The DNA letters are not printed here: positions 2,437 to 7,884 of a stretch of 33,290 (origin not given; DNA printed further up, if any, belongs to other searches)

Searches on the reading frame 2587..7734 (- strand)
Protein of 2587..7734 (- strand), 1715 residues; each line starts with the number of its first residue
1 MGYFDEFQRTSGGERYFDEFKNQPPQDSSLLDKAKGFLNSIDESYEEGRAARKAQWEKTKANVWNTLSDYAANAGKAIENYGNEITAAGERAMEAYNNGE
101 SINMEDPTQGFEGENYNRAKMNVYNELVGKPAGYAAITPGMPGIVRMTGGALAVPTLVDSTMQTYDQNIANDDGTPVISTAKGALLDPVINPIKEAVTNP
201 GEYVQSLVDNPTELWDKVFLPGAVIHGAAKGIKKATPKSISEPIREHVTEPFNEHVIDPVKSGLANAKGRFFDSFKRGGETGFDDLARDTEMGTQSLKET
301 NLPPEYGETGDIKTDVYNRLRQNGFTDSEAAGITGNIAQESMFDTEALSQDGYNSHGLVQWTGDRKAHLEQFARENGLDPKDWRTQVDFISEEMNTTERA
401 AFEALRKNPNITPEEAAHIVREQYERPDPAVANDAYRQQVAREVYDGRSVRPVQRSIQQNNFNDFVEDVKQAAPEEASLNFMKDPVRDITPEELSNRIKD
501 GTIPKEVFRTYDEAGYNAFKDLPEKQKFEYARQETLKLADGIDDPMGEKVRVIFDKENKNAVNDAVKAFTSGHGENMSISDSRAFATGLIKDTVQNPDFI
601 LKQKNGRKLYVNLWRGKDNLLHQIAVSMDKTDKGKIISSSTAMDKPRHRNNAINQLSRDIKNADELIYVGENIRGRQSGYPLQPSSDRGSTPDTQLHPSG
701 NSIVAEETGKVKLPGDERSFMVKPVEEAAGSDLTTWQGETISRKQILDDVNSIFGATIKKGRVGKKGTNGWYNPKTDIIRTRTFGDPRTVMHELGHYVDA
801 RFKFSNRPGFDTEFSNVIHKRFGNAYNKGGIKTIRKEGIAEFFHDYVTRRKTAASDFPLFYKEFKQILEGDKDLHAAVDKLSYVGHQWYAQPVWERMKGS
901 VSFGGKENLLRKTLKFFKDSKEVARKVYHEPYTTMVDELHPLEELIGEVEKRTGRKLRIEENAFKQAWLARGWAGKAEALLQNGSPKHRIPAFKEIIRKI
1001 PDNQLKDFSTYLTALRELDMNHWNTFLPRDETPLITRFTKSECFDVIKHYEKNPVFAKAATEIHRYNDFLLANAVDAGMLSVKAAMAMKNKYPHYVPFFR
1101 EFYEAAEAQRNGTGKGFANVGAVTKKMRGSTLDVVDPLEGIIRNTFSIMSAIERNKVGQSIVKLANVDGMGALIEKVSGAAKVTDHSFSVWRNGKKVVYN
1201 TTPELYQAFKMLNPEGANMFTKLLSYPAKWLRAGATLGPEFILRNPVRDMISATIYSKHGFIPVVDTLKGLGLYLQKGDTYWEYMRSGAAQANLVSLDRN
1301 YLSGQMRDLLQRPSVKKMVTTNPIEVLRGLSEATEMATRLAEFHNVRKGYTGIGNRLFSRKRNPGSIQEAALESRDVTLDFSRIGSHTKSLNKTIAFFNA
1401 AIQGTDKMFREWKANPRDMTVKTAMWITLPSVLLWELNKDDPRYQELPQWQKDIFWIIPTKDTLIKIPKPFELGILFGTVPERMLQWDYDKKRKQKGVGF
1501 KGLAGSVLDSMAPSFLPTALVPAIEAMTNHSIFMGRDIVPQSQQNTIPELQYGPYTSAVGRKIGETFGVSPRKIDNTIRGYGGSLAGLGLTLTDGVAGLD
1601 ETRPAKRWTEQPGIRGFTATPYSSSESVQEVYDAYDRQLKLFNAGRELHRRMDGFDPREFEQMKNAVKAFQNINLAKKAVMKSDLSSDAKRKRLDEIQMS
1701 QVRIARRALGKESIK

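Call 9: search_protein_families(library=pfam, proteins=[window:2587-7734:-], max_evalue=0.01)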
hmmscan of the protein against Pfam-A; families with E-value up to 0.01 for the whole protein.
window:2587-7734:- (1715 aa): 3 families
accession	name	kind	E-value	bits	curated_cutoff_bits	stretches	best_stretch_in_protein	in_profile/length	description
PF18857.6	LPD38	-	6.3e-48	163.8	27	1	1441-1613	1-188/189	Large polyvalent protein associated domain 38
PF18013.6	Phage_lysozyme2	-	5.2e-31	108.1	28.2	1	314-446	4-138/140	Phage tail lysozyme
PF18810.6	PBECR2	-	0.0012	19.5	27.1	1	553-656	17-112/120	phage-Barnase-EndoU-ColicinE5/D-RelE like nuclease2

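Call 37: search_dna_similar(query=window:2587-7734:-, collection=phages, mode=protein, max_rows=25)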
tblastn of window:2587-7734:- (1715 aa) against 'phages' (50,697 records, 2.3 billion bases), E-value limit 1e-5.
Records with a match: 287; places in all: 287; records where one place covers at least 80% of the query: 0.
Best place of each record, by identity: <60% 287.
By first word of the organism name: Vibrio 120; Staphylococcus 87; Bacillus 32; Cellulophaga 7; Mammaliicoccus 7; Pelagibacter 6; Synechococcus 5; Burkholderia 4; Escherichia 3; Shewanella 2; and 12 more.
By host as written in the record: - 111; Staphylococcus aureus 30; Bacillus megaterium 12; Vibrio crassostreae 11; Bacillus megaterium Km 5; Staphylococcus sp. 5; Staphylococcus carnosus TM300 5; Vibrio tasmaniensis 4; and 71 more.
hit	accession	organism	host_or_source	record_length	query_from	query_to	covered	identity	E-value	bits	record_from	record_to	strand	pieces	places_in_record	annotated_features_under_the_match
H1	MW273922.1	Pelagibacter phage HTVC034P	Candidatus Pelagibacter sp. HTCC1062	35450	907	1709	47%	29.4%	5e-79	297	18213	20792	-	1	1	hypothetical protein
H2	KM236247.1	Bacillus phage Pascal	Bacillus megaterium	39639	936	1708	45%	30.3%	5e-84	314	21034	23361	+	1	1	hypothetical protein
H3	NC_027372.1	Bacillus phage Pascal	Bacillus megaterium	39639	936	1708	45%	30.3%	5e-84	314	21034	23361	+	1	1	hypothetical protein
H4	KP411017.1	Bacillus phage Palmer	Bacillus megaterium strain Km Sp-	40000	906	1708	47%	28.6%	2e-81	305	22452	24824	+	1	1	hypothetical protein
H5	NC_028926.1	Bacillus phage Palmer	Bacillus megaterium strain Km Sp-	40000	906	1708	47%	28.6%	2e-81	305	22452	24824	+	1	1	hypothetical protein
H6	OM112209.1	Bacillus phage PK1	Bacillus sp. (in: Bacteria)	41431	935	1709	45%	29.6%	1e-83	312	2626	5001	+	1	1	hypothetical protein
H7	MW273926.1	Pelagibacter phage HTVC204P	Candidatus Pelagibacter sp. FZCC0015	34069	911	1715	47%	27.9%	7e-74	281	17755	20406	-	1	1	hypothetical protein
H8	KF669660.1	Bacillus phage Pony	Bacillus megaterium Km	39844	933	1708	45%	28.8%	4e-80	301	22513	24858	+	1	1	hypothetical protein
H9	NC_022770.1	Bacillus phage Pony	Bacillus megaterium Km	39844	933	1708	45%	28.8%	4e-80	301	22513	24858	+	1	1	hypothetical protein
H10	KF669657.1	Bacillus phage poppyseed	Bacillus megaterium Km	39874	933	1708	45%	28.8%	4e-80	301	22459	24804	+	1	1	hypothetical protein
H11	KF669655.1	Bacillus phage Page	Bacillus megaterium Km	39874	933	1708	45%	28.8%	4e-80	301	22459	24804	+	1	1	hypothetical protein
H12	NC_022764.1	Bacillus phage Page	Bacillus megaterium Km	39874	933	1708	45%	28.8%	4e-80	301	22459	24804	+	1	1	hypothetical protein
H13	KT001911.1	Bacillus phage Pavlov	Bacillus megaterium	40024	933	1708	45%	28.8%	4e-80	301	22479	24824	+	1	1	hypothetical protein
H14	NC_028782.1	Bacillus phage Pavlov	Bacillus megaterium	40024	933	1708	45%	28.8%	4e-80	301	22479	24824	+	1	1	hypothetical protein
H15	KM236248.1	Bacillus phage Pookie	Bacillus megaterium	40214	933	1708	45%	28.8%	4e-80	301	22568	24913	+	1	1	hypothetical protein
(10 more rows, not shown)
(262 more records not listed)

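Call 39: get_annotated_region(hit=H12, flank=12000)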
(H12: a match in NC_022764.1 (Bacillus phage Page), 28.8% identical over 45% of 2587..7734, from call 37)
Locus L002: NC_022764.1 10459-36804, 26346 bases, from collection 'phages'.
description: Bacillus phage Page, complete genome.
organism: Bacillus phage Page (NCBI taxid 1406786)
taxonomy: Viruses; Duplodnaviria; Heunggongvirae; Uroviricota; Caudoviricetes; Pagevirus; Pagevirus page
host: Bacillus megaterium Km; source: -; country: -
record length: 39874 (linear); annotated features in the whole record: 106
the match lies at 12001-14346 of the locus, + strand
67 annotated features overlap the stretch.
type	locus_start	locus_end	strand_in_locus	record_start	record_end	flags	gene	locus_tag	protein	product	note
CDS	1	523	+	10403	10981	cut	-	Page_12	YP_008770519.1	hypothetical protein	-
regulatory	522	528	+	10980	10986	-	-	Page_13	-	ribosome_binding_site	-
CDS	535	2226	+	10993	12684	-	-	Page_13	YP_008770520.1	tail spike protein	contains pectin lyase domain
regulatory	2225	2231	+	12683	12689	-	-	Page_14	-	ribosome_binding_site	-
CDS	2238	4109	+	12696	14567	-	-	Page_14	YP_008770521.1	zinc carboxypeptidase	-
regulatory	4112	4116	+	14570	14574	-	-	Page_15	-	ribosome_binding_site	-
CDS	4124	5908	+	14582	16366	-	-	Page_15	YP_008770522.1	virion structural protein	-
regulatory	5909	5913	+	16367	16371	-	-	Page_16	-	ribosome_binding_site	-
CDS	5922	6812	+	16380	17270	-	-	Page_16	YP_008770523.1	tail fiber protein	-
regulatory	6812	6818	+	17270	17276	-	-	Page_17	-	ribosome_binding_site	-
CDS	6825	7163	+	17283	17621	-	-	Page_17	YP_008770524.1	hypothetical protein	-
regulatory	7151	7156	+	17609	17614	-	-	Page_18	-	ribosome_binding_site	-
CDS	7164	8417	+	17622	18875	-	-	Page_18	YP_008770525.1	hypothetical protein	-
regulatory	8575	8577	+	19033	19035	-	-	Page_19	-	ribosome_binding_site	-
CDS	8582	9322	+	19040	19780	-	-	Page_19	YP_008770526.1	lytic tail fiber protein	-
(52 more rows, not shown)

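Call 72: search_protein_families(library=ncbifam, proteins=[window:2587-7734:-], max_evalue=0.01)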
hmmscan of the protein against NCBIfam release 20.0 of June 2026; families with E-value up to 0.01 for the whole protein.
window:2587-7734:- (1715 aa): 0 families
